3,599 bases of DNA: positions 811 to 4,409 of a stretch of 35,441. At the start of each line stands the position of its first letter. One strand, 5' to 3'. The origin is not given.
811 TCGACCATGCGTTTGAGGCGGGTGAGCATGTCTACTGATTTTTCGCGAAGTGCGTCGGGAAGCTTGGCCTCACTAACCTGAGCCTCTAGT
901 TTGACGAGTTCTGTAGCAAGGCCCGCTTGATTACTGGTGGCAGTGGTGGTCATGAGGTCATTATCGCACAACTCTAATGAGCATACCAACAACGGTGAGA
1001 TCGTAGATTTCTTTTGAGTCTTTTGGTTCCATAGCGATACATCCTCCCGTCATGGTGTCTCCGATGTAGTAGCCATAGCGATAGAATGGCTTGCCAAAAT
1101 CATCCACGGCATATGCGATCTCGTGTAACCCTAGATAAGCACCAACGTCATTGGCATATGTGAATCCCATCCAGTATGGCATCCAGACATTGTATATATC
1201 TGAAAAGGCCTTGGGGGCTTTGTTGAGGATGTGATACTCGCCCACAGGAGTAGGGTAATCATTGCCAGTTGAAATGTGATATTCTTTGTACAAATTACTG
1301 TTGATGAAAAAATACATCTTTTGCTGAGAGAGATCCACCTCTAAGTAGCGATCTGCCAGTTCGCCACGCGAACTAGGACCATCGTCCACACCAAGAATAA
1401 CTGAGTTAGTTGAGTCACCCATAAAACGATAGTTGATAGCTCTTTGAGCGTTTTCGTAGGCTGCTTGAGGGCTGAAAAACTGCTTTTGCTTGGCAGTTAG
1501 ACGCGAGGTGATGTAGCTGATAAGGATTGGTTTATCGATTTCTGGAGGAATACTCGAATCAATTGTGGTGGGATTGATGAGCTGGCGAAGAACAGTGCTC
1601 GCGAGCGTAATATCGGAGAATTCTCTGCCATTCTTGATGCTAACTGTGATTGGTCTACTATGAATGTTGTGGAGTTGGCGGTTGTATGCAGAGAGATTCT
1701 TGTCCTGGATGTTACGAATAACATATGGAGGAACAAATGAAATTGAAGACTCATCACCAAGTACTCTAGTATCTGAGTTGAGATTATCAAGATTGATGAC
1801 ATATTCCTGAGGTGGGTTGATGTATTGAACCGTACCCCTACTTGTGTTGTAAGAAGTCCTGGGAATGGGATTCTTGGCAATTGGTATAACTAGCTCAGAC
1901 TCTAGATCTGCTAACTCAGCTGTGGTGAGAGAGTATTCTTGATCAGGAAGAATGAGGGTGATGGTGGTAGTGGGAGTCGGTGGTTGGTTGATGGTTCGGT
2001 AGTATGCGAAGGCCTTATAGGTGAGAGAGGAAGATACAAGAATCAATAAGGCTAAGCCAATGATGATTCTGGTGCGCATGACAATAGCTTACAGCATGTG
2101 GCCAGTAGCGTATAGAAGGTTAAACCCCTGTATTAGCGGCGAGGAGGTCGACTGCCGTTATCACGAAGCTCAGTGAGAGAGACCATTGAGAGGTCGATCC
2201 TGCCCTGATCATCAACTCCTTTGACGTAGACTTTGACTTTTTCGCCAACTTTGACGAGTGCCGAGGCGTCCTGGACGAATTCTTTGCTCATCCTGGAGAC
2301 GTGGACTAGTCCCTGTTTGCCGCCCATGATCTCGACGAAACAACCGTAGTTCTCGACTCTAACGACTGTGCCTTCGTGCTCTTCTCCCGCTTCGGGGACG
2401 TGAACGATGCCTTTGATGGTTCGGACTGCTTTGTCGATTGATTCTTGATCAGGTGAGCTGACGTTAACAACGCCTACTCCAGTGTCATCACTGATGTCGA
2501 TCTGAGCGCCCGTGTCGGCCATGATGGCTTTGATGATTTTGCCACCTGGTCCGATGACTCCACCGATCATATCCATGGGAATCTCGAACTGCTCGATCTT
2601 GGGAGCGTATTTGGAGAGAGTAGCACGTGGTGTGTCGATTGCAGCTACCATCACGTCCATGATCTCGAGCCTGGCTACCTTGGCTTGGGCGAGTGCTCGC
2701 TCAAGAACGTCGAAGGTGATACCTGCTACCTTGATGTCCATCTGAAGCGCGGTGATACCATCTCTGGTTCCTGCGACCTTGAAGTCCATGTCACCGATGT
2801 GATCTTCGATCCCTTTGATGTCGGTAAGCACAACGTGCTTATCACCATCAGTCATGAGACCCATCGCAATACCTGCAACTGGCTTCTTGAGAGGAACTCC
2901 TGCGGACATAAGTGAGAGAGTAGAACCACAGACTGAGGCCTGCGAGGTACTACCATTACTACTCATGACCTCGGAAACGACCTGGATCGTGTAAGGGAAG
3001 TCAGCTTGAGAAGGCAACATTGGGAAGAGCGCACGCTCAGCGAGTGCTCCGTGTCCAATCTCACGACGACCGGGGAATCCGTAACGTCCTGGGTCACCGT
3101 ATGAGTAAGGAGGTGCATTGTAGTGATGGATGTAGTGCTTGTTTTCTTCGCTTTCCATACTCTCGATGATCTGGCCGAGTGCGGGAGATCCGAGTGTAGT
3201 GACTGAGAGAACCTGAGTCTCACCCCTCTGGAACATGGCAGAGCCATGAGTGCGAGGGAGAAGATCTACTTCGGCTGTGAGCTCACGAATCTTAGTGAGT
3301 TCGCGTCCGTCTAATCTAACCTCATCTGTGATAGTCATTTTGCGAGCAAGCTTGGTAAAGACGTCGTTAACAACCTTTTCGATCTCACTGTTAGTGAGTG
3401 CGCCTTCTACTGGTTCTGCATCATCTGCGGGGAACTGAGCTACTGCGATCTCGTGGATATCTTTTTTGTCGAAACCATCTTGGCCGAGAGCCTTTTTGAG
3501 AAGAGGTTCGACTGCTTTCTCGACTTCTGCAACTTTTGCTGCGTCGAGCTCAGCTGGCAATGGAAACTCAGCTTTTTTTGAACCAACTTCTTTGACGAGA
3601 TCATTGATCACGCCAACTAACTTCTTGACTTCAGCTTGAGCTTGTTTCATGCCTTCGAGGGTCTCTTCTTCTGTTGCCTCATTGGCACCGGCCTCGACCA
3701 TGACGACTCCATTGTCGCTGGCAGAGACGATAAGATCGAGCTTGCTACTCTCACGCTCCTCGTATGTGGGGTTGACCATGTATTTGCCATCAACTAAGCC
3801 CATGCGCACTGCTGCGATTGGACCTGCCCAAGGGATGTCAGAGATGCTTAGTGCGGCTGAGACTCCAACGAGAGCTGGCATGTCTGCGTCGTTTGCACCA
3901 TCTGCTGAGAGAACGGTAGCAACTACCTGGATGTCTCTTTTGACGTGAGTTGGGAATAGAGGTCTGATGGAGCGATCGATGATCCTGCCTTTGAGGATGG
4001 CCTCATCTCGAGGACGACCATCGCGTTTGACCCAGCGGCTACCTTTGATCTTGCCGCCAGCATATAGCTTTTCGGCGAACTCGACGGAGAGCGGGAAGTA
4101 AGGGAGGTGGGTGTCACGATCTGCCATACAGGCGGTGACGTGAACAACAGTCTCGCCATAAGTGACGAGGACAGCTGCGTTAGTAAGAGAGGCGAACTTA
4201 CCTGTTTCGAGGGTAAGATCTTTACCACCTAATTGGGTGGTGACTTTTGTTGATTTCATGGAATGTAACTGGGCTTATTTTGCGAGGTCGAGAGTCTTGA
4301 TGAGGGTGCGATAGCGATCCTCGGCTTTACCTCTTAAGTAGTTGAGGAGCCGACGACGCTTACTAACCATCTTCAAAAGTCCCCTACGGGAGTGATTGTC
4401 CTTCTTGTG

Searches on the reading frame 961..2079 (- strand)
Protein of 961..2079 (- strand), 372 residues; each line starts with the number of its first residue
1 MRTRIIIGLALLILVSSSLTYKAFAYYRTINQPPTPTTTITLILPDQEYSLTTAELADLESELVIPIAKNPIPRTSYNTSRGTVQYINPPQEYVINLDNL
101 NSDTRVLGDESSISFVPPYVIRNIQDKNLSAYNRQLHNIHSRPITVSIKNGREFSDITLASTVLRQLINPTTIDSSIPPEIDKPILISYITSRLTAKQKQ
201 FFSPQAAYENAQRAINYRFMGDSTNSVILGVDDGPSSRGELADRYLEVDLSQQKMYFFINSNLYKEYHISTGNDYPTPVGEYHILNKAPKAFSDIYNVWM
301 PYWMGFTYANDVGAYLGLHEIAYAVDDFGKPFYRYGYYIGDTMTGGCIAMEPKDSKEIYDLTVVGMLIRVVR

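Call 9: search_protein_families(library=pfam, proteins=[window:961-2079:-])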
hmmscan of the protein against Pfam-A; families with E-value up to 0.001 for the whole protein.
window:961-2079:- (372 aa): 1 family
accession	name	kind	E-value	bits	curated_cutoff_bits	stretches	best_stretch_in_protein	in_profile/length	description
PF03734.19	YkuD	-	2.6e-16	61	23.4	1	243-369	1-145/146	L,D-transpeptidase catalytic domain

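Call 16: find_encoding_contigs(protein=window:961-2079:-, flank=10000, max_places=6)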
Protein window:961-2079:- (372 aa): 23 contigs read that carry it; 3 places shown.
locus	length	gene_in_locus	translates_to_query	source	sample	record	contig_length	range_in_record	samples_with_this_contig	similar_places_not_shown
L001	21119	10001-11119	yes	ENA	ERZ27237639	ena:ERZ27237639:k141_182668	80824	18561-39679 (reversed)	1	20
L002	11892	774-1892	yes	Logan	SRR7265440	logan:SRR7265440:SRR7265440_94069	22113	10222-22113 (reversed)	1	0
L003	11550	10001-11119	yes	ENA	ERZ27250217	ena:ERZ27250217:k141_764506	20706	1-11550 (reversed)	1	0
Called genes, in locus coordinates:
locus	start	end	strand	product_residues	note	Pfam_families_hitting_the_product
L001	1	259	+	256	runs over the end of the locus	PF00702:Hydrolase, PF05116:S6PP, PF08282:Hydrolase_3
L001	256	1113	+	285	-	PF08282:Hydrolase_3, PF00702:Hydrolase (faint)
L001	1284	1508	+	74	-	-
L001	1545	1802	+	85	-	PF14681:UPRTase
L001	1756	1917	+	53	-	PF14681:UPRTase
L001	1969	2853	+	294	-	PF00226:DnaJ, PF01556:DnaJ_C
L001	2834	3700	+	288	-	-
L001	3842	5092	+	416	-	PF08529:NusA_N, PF13184:KH_NusA_1st, PF07650:KH_2 (weak), PF26594:KH_NusA_2nd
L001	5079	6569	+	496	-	PF00009:GTP_EFTU, PF01926:MMR_HSR1, PF02421:FeoB_N, PF22042:EF-G_D2, PF11987:IF-2, PF03144:GTP_EFTU_D2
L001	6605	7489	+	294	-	-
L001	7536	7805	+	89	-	PF00312:Ribosomal_S15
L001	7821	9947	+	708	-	PF01138:RNase_PH, PF03725:RNase_PH_C, PF01138:RNase_PH, PF00013:KH_1, PF00575:S1, PF23459:S1_RRP5 (weak)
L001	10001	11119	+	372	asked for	PF03734:YkuD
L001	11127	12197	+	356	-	PF00004:AAA, PF07728:AAA_5, PF22667:Lon_lid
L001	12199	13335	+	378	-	-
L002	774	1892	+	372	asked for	PF03734:YkuD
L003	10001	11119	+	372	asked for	PF03734:YkuD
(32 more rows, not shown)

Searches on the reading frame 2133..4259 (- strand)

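Call 9: search_protein_families(library=pfam, proteins=[window:2133-4259:-])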
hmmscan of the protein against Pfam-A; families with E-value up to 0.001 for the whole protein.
window:2133-4259:- (708 aa): 7 families
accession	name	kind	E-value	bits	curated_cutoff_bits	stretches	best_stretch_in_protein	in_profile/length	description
PF01138.27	RNase_PH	-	4.7e-47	160.1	25.5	2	324-456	2-130/130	3' exoribonuclease family, domain 1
PF03725.20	RNase_PH_C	-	3.5e-22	78.6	20.8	2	146-209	1-66/67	3' exoribonuclease family, domain 2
PF00575.29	S1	-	3.6e-17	62.9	22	1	622-692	2-73/74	S1 RNA binding domain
PF00013.35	KH_1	-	3.2e-13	49.7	21.5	1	556-616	2-65/66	KH domain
PF23459.1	S1_RRP5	-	1.4e-06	29.2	27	1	624-685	3-64/72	RRP5 S1 domain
PF22675.2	KH-I_KHDC4-BBP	-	0.00019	21.7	30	0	563-590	6-33/76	KHDC4/BBP-like, KH-domain type I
PF03726.19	PNPase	-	0.00067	20.5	24.6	0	268-320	33-81/81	Polyribonucleotide nucleotidyltransferase, RNA binding domain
